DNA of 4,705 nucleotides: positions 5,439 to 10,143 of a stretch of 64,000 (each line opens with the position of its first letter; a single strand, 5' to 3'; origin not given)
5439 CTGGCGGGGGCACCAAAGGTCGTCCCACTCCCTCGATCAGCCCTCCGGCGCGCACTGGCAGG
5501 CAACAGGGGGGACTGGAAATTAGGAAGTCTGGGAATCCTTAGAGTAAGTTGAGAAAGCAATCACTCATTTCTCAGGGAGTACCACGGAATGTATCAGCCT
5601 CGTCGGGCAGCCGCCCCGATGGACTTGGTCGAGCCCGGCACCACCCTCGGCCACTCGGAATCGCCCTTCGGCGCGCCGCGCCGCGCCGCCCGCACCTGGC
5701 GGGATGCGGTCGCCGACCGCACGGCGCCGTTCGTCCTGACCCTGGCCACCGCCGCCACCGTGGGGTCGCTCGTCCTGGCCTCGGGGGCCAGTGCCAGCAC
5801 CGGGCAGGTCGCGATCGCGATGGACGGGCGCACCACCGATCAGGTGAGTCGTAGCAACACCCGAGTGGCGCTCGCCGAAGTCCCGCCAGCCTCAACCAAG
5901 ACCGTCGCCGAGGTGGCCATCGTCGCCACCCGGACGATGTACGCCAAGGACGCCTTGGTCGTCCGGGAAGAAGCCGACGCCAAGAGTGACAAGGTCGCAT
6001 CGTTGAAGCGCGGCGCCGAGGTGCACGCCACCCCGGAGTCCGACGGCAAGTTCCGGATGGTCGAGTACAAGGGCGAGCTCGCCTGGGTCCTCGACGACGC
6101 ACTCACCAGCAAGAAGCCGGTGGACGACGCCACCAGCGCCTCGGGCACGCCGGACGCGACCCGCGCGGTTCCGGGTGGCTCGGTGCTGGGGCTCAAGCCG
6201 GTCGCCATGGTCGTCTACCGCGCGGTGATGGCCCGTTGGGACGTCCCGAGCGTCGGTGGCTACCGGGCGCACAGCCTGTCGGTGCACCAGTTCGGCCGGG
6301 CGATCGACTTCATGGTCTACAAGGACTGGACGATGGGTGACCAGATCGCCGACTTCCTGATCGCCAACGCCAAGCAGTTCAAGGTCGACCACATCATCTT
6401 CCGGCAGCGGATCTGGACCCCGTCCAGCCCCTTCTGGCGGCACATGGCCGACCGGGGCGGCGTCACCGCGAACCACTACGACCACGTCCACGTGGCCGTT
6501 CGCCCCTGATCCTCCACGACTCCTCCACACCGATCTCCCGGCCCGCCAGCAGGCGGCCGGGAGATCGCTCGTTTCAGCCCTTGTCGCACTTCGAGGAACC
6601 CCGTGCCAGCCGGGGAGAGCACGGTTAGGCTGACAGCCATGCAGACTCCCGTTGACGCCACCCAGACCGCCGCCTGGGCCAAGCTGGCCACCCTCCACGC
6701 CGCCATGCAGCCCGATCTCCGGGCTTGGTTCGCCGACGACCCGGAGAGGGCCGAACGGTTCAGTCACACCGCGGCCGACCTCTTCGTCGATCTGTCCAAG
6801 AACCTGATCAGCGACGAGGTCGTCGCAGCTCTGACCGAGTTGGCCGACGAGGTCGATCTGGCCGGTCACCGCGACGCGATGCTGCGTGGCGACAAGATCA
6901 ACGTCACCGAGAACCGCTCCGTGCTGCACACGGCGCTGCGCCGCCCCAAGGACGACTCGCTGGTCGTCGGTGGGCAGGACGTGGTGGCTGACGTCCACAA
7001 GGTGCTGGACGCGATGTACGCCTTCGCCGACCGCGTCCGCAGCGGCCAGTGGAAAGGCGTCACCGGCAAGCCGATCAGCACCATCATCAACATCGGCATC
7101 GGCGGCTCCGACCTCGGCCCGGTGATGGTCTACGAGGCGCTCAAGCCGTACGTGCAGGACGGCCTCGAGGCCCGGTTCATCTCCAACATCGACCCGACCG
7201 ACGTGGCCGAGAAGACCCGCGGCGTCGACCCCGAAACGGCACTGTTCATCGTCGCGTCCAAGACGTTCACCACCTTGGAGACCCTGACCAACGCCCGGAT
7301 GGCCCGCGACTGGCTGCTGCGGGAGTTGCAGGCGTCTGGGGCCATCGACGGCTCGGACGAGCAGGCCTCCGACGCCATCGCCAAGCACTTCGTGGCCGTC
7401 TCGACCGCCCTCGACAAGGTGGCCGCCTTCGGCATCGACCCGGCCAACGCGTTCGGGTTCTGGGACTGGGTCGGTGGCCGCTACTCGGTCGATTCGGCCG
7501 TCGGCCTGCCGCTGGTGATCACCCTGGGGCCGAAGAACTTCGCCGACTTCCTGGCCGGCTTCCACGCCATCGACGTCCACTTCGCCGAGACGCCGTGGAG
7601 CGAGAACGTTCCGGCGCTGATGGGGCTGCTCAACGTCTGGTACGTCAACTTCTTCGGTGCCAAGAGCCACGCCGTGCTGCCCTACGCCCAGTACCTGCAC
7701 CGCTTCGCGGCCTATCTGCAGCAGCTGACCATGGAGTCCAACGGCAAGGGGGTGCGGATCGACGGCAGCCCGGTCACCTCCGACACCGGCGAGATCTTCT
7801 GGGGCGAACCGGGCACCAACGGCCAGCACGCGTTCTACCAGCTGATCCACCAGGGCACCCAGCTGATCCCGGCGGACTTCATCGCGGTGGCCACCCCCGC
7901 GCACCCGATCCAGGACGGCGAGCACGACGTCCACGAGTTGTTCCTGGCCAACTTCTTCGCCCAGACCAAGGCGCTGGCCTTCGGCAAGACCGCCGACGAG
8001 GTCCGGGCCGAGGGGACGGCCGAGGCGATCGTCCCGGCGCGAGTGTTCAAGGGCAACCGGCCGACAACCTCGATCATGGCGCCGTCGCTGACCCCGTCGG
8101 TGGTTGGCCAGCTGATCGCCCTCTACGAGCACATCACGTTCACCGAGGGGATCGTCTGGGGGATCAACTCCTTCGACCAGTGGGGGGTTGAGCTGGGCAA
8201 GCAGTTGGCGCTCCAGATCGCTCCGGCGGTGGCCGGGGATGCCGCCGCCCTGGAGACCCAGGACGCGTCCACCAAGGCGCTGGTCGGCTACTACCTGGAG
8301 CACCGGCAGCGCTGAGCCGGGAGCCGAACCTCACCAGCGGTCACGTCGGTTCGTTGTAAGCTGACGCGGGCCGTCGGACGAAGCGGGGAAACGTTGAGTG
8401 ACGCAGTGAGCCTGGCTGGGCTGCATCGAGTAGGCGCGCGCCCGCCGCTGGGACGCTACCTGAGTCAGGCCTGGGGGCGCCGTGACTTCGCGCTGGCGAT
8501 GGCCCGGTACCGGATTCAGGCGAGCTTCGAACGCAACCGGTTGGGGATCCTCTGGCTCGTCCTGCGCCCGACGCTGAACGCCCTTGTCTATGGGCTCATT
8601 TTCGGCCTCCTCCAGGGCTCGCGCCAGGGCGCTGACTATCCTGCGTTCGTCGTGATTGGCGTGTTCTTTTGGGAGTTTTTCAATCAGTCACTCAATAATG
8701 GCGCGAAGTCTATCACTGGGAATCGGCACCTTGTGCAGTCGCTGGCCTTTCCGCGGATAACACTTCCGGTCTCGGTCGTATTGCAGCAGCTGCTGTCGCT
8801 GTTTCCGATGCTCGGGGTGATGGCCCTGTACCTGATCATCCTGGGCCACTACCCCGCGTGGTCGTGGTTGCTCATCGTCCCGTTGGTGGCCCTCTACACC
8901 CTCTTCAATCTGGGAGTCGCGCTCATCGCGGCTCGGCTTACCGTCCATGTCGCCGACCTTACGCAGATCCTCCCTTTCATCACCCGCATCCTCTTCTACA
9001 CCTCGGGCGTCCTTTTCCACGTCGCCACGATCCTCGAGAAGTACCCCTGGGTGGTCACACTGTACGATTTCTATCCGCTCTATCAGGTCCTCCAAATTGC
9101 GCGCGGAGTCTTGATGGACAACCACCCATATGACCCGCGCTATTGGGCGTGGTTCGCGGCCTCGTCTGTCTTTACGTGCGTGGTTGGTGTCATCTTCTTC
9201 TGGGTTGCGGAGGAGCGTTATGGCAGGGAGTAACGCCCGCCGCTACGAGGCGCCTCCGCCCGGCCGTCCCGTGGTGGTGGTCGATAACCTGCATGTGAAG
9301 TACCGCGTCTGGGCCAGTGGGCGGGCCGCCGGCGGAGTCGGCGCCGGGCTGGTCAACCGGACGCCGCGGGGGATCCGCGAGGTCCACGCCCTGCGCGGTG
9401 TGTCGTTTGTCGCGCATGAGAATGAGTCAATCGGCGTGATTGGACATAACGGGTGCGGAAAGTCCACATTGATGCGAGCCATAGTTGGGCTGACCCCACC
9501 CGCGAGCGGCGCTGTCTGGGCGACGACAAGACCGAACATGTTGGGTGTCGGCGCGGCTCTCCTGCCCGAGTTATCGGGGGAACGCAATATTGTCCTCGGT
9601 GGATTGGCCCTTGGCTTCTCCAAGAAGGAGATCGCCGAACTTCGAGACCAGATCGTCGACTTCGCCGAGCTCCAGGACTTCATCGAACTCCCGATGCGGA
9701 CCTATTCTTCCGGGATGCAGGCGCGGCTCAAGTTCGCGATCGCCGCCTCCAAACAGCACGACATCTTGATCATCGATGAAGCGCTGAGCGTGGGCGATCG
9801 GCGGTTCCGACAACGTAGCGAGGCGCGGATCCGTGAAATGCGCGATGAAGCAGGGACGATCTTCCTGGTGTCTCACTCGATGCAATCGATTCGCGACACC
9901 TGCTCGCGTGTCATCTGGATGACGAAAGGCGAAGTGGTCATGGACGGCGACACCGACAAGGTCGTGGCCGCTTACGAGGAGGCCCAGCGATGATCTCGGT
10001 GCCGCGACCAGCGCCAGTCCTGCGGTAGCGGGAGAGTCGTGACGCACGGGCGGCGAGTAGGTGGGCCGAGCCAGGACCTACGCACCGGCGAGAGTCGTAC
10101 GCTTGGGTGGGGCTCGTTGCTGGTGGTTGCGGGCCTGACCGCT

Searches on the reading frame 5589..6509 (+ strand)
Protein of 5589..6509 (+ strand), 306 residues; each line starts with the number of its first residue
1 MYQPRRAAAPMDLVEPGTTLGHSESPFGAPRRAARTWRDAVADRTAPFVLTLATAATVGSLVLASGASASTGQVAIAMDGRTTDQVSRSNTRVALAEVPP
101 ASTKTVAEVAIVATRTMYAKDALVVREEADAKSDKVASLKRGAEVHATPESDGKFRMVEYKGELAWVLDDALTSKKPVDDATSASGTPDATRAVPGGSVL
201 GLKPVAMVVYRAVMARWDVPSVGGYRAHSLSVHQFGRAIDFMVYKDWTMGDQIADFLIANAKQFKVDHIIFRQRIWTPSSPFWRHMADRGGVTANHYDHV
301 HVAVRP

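Call 5: search_protein_families(library=pfam, proteins=[window:5589-6509:+], max_evalue=0.01)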
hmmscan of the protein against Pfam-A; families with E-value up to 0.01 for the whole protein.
window:5589-6509:+ (306 aa): 1 family
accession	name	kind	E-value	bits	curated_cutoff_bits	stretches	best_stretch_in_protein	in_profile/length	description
PF08239.17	SH3_3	-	0.00013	22.6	27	1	122-170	2-51/54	Bacterial SH3 domain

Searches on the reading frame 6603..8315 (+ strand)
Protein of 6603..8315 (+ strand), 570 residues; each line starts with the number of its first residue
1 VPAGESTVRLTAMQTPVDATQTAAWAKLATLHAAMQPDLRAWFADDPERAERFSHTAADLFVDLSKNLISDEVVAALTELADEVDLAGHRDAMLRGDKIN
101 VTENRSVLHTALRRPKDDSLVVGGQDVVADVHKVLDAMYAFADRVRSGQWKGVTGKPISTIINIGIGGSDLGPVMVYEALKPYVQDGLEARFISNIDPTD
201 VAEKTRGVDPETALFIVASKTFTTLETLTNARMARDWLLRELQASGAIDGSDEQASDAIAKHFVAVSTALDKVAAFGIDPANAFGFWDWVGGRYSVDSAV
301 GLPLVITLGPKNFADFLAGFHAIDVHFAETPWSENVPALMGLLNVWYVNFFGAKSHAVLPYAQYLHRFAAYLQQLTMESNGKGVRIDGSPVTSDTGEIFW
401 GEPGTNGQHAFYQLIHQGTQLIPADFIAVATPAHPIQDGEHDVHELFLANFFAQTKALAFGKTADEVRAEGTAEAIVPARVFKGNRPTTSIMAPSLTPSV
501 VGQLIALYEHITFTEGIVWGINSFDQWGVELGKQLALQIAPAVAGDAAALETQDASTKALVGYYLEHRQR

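Call 5: search_protein_families(library=pfam, proteins=[window:6603-8315:+], max_evalue=0.01)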
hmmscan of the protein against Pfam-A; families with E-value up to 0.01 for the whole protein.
window:6603-8315:+ (570 aa): 1 family
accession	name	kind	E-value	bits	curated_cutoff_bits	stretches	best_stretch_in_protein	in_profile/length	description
PF00342.24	PGI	-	2e-203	676.8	22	1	63-561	1-486/486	Phosphoglucose isomerase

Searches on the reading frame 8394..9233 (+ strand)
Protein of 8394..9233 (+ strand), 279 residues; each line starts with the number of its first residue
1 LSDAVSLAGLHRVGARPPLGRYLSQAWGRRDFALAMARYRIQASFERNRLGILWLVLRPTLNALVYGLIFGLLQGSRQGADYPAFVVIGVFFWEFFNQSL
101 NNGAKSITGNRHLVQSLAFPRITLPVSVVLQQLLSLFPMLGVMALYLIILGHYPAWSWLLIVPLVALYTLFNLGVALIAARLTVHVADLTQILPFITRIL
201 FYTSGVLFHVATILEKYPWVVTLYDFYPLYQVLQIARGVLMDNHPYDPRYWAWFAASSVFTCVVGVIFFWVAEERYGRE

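Call 5: search_protein_families(library=pfam, proteins=[window:8394-9233:+], max_evalue=0.01)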
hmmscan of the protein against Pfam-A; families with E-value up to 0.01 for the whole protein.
window:8394-9233:+ (279 aa): 1 family
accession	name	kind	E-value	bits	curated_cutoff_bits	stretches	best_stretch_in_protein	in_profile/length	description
PF01061.29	ABC2_membrane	-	2.1e-15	57.3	26.9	1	36-240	6-210/211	ABC-2 type transporter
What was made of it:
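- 8394..9233 (+): tagG-type ABC-2 permease (polymer export). Pfam ABC2_membrane, E 2e-15 (call 5).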

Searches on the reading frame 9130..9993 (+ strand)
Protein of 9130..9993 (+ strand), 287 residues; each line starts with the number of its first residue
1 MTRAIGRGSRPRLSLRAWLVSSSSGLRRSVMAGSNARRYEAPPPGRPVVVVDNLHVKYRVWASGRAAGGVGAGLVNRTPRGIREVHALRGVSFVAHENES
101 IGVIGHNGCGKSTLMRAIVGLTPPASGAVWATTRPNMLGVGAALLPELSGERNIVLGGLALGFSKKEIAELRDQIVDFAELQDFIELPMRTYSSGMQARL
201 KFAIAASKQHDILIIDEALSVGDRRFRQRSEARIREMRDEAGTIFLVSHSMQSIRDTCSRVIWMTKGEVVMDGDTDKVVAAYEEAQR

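Call 5: search_protein_families(library=pfam, proteins=[window:9130-9993:+], max_evalue=0.01)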
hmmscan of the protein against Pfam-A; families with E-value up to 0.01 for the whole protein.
window:9130-9993:+ (287 aa): 8 families
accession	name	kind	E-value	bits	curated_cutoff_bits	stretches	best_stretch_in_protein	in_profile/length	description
PF00005.33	ABC_tran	-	4.8e-19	69.8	25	1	88-219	1-136/137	ABC transporter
PF02463.25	SMC_N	-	1.1e-05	25.4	40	0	99-118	25-44/220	RecF/RecN/SMC N terminal domain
PF13304.12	AAA_21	-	3.5e-05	24.4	27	0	102-121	3-22/304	AAA domain, putative AbiEii toxin, Type IV TA system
PF00350.29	Dynamin_N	-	0.00049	20.6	27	1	101-216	1-107/168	Dynamin family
PF13401.12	AAA_22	-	0.0006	20.6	27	1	100-221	7-96/130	AAA domain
PF00004.35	AAA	-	0.0015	19.4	21.2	0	103-235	3-89/131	ATPase family associated with various cellular activities (AAA)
PF13555.12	AAA_29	-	0.0029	17.7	27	1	93-123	17-47/61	P-loop containing region of AAA domain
PF13604.12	AAA_30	-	0.009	16.2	27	0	95-228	15-107/191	AAA domain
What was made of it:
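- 9130..9993 (+): tagH-type ABC ATPase. The true start is probably the Met at about 9220. Pfam ABC_tran (call 5).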
